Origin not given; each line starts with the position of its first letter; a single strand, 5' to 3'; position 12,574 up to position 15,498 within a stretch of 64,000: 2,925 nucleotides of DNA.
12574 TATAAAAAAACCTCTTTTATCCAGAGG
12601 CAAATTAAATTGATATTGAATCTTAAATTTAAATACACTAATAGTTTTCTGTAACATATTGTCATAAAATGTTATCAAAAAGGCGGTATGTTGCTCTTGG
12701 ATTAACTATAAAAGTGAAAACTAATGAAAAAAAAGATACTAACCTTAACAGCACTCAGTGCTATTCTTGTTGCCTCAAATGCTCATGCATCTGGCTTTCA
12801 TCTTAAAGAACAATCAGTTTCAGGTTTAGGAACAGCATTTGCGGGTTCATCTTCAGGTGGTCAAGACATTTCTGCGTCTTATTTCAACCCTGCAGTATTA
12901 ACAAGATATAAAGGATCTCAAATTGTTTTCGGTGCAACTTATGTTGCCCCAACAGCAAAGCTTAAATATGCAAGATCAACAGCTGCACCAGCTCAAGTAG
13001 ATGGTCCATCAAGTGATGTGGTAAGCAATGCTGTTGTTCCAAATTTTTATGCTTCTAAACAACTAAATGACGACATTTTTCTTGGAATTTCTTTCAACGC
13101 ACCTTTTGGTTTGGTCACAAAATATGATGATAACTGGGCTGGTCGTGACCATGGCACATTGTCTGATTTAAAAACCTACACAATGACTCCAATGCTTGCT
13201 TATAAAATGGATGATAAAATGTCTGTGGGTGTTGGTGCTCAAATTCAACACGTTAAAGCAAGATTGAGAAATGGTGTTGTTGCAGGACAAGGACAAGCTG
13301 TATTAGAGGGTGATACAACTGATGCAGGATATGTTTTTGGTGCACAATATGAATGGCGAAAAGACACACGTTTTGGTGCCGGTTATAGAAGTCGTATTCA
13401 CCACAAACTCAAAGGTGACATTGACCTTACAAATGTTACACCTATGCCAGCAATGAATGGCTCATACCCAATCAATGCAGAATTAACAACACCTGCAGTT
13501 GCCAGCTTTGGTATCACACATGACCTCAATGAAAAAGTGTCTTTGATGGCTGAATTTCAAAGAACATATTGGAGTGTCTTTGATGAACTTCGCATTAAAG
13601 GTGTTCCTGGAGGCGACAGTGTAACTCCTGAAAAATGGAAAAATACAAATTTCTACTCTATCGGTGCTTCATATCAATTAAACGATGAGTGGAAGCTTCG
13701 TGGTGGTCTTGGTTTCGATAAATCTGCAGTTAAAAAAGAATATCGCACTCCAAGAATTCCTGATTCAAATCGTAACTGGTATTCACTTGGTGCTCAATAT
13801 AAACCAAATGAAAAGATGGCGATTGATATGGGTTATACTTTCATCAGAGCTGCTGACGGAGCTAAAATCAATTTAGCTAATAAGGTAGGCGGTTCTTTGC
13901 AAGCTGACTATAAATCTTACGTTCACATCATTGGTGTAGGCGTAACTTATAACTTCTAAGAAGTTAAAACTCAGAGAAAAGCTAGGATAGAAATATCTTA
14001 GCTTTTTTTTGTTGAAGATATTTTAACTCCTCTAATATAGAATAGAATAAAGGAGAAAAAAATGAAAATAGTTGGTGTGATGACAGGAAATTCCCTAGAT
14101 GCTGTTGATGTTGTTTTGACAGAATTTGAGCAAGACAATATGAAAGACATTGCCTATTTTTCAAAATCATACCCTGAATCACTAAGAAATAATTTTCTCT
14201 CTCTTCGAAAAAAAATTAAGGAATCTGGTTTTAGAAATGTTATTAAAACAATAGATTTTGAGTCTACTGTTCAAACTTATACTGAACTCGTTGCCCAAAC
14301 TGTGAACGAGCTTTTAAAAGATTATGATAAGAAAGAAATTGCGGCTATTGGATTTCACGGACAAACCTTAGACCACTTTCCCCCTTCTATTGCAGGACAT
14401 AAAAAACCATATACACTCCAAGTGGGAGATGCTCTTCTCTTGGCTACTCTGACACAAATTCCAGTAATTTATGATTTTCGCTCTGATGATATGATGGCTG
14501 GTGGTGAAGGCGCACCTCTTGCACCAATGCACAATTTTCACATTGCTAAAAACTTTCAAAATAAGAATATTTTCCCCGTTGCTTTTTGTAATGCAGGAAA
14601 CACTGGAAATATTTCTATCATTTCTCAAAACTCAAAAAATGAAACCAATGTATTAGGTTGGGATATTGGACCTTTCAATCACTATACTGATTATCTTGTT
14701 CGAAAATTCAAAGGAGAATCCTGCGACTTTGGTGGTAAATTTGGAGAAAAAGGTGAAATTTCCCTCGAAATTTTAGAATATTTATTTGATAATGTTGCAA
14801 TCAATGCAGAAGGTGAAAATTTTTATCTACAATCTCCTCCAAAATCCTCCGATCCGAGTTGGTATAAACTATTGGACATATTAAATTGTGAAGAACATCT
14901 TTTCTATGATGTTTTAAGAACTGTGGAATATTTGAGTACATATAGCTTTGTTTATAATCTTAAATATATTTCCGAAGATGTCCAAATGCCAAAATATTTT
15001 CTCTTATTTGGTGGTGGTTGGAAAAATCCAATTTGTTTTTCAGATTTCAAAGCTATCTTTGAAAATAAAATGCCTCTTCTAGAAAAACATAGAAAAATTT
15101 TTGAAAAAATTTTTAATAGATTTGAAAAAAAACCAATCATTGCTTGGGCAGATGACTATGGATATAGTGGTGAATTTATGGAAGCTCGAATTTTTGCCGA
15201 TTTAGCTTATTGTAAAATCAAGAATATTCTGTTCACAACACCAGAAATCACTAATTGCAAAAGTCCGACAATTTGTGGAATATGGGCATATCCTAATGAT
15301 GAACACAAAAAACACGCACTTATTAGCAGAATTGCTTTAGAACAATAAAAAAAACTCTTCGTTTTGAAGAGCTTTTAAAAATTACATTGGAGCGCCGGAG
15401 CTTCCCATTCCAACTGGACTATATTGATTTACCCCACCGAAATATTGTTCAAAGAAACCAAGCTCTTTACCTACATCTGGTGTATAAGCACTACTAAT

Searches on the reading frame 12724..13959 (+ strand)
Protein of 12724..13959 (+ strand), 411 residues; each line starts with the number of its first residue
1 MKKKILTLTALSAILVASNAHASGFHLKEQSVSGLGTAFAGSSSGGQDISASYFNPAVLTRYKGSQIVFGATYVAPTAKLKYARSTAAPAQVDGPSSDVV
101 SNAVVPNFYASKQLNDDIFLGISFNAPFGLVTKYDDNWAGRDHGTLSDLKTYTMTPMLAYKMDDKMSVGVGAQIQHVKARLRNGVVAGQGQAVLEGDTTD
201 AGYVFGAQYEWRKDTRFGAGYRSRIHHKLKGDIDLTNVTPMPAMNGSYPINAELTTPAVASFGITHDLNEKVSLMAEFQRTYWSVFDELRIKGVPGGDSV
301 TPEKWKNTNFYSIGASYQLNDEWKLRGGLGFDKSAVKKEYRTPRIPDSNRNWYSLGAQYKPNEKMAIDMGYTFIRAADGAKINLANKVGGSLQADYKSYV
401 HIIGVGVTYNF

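Call 67: search_protein_families(library=pfam, proteins=[window:12724-13959:+], max_evalue=0.001)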
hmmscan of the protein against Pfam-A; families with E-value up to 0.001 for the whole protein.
window:12724-13959:+ (411 aa): 5 families
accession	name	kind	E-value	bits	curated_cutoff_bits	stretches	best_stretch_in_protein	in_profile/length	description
PF03349.22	Toluene_X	-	1.9e-98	330.2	29.7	1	14-411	2-421/421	Outer membrane protein transport protein (OMPP1/FadL/TodX)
PF13505.12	OMP_b-brl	-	1.8e-13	51.5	28.7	2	117-233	47-162/175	Outer membrane protein beta-barrel domain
PF13609.12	Porin_4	-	2.4e-06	28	27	1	293-376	245-307/310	Gram-negative porin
PF10677.15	DUF2490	-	9.5e-06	25.9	29.8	0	349-374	150-175/186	Protein of unknown function (DUF2490)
PF07642.17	BBP2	-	0.00012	21.8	26.2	0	273-397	154-253/339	Putative beta-barrel porin-2, OmpL-like. bbp2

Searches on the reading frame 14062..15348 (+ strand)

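Call 67: search_protein_families(library=pfam, proteins=[window:14062-15348:+], max_evalue=0.001)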
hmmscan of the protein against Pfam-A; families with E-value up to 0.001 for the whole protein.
window:14062-15348:+ (428 aa): 1 family
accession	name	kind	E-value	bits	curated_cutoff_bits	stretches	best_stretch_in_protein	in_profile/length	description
PF03702.20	AnmK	-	9.4e-54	183.3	24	1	2-333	2-311/367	Anhydro-N-acetylmuramic acid kinase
